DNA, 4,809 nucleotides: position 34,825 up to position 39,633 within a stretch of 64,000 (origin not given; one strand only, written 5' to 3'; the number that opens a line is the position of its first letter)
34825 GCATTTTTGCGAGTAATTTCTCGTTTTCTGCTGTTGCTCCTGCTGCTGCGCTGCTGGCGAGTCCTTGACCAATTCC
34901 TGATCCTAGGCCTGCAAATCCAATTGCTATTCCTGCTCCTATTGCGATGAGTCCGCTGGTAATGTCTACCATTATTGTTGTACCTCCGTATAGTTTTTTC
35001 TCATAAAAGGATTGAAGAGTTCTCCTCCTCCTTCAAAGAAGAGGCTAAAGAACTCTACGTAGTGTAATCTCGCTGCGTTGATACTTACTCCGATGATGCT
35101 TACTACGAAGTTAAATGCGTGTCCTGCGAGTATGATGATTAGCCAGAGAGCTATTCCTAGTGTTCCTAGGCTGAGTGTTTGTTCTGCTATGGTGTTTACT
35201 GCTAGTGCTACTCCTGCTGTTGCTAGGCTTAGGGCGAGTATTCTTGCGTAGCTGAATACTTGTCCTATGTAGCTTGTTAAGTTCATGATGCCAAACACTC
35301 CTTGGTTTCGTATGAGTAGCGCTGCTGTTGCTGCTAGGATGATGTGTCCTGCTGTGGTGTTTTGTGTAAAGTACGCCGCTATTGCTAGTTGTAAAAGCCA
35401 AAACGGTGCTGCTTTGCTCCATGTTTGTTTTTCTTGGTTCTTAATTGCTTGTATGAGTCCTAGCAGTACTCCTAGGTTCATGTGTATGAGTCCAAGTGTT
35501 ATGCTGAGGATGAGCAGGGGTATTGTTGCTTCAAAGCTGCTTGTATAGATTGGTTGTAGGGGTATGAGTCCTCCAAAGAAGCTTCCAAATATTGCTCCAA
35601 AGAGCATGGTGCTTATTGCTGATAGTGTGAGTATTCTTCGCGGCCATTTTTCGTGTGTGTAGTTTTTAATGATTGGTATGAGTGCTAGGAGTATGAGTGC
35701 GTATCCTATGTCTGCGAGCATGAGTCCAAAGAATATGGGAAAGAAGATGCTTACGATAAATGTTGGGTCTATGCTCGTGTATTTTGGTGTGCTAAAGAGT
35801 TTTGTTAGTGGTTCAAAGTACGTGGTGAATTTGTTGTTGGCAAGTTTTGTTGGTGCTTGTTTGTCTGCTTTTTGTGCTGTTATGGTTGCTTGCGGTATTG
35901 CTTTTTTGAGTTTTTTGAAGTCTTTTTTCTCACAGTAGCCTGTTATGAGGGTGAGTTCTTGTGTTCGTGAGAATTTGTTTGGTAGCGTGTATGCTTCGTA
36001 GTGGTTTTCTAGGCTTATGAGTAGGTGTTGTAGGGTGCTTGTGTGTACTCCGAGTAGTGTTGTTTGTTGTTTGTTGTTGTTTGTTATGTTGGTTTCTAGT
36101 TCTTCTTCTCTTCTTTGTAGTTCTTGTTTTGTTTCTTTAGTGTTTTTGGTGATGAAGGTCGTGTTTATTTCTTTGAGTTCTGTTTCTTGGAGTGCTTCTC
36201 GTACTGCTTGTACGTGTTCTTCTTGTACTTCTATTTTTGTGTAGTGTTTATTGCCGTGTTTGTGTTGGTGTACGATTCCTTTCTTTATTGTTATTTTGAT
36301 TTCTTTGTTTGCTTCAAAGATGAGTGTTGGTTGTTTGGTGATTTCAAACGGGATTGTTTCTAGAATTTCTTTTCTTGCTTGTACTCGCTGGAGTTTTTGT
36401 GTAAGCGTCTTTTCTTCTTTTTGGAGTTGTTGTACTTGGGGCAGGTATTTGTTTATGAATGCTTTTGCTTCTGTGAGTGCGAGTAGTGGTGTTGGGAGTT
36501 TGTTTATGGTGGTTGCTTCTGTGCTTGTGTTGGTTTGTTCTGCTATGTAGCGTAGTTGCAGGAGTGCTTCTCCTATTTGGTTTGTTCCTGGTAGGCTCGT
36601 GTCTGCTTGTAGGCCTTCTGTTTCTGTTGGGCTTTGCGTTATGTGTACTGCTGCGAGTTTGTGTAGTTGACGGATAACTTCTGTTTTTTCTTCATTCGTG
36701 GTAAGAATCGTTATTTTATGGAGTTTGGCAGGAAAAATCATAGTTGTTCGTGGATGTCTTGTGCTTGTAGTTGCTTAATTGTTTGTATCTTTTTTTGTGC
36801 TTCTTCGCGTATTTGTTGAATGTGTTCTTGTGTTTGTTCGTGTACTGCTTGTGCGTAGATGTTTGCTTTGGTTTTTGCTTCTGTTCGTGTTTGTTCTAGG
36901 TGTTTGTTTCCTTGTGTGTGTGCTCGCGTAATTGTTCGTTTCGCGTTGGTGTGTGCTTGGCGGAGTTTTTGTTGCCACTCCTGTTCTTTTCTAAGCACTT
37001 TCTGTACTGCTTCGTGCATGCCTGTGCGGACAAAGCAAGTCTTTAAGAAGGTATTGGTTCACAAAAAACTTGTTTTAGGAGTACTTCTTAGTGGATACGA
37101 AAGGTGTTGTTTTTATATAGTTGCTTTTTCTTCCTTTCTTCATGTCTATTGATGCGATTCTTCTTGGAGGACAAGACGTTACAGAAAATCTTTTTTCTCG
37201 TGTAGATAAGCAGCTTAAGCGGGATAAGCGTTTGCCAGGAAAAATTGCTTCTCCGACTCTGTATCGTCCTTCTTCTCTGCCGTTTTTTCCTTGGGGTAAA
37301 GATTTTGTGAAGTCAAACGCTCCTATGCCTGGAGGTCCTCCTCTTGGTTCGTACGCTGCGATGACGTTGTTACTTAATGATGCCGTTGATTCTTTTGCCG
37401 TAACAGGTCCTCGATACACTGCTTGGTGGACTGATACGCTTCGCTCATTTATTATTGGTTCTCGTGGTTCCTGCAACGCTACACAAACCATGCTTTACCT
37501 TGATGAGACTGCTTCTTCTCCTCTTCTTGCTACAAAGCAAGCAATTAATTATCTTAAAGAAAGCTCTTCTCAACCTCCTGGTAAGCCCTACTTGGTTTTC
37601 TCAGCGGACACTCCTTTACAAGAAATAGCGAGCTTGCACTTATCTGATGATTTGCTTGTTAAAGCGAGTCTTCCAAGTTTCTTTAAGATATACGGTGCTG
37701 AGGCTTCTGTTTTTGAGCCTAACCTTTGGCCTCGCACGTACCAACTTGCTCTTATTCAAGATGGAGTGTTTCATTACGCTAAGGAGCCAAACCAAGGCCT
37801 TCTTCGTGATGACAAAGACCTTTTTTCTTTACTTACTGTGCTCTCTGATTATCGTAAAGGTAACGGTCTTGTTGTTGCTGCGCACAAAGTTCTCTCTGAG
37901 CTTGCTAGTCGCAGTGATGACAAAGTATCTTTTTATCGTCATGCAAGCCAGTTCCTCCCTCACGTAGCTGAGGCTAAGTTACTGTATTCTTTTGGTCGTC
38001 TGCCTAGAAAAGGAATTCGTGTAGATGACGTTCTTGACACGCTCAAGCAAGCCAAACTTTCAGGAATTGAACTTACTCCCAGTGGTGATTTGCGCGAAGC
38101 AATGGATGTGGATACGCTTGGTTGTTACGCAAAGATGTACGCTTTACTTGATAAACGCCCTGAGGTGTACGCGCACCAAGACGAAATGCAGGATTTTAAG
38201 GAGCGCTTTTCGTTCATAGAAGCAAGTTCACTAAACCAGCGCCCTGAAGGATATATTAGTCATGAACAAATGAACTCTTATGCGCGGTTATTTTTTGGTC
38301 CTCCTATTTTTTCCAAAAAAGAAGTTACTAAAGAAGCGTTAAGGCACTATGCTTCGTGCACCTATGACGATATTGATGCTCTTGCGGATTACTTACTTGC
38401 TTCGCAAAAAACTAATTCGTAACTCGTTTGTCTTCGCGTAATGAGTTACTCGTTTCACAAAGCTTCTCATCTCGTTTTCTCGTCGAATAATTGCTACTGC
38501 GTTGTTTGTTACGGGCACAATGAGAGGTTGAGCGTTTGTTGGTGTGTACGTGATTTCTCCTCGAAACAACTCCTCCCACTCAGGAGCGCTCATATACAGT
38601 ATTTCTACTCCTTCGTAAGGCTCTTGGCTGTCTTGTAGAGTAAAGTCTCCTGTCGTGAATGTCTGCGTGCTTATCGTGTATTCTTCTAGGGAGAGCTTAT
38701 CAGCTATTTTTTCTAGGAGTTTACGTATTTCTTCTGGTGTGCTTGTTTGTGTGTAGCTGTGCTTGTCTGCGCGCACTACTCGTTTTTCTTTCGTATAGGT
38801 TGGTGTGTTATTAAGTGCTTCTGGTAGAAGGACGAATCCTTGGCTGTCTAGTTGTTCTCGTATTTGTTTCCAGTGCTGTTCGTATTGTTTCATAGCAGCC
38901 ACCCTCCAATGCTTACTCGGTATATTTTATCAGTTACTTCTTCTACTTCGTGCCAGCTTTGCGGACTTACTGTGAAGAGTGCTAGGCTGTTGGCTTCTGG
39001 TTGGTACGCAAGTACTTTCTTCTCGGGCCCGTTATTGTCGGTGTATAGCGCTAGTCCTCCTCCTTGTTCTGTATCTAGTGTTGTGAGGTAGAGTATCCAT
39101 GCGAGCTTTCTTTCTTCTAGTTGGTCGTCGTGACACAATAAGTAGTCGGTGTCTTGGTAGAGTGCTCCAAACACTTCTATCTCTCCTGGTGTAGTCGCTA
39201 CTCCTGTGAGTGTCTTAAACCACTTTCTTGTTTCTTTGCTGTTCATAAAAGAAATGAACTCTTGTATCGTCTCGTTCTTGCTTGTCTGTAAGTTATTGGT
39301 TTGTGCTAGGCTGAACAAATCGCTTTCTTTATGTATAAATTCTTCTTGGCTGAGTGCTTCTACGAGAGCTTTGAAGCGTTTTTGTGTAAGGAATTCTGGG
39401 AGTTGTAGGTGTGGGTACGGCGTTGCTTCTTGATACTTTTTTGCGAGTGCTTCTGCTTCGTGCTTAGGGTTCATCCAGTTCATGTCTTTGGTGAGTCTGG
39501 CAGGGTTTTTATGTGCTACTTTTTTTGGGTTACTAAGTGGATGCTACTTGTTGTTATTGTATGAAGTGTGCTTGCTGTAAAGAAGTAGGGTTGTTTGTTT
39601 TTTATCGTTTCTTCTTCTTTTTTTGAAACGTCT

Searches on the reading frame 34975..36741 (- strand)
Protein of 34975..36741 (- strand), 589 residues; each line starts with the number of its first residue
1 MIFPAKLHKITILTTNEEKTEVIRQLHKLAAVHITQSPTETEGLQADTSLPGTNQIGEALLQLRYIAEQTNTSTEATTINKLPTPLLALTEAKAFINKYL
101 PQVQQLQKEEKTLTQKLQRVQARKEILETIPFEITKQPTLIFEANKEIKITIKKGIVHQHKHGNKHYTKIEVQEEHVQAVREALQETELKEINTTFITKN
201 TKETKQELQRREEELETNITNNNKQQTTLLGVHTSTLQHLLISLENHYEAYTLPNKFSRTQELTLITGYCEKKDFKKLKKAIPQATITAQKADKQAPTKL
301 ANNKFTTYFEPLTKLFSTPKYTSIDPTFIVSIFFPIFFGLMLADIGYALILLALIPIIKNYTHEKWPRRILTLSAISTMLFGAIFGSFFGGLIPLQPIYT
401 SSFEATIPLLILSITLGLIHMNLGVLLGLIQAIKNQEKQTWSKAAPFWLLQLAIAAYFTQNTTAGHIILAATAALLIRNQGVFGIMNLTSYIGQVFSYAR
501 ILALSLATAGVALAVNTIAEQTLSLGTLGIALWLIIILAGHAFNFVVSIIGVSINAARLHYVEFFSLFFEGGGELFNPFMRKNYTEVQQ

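Call 24: search_protein_families(library=pfam, proteins=[window:34975-36741:-], max_evalue=0.001)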
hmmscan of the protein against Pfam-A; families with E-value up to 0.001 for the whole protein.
window:34975-36741:- (589 aa): 1 family
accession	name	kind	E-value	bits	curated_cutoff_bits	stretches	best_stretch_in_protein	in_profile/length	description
PF01496.24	V_ATPase_I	-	1e-21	77.1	30.7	2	189-366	232-420/815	V-type ATPase 116kDa subunit family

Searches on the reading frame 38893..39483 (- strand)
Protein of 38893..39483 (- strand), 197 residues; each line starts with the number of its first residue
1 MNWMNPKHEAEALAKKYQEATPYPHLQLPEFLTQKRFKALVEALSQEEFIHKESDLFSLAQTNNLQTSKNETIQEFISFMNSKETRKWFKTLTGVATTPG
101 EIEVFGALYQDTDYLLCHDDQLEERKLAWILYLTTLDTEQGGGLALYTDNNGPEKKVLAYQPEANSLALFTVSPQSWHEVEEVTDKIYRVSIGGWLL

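Call 24: search_protein_families(library=pfam, proteins=[window:38893-39483:-], max_evalue=0.001)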
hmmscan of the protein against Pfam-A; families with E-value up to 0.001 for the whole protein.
window:38893-39483:- (197 aa): 3 families
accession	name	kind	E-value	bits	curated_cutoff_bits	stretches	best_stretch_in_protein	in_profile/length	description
PF13661.12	2OG-FeII_Oxy_4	-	3.2e-23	82.5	27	1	107-196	4-97/98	2OG-Fe(II) oxygenase superfamily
PF13640.12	2OG-FeII_Oxy_3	-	8.3e-16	59.2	27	1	108-196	5-97/98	2OG-Fe(II) oxygenase superfamily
PF10637.15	Ofd1_CTDD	-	3e-07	30.6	27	1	59-161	99-197/255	Oxoglutarate and iron-dependent oxygenase degradation C-term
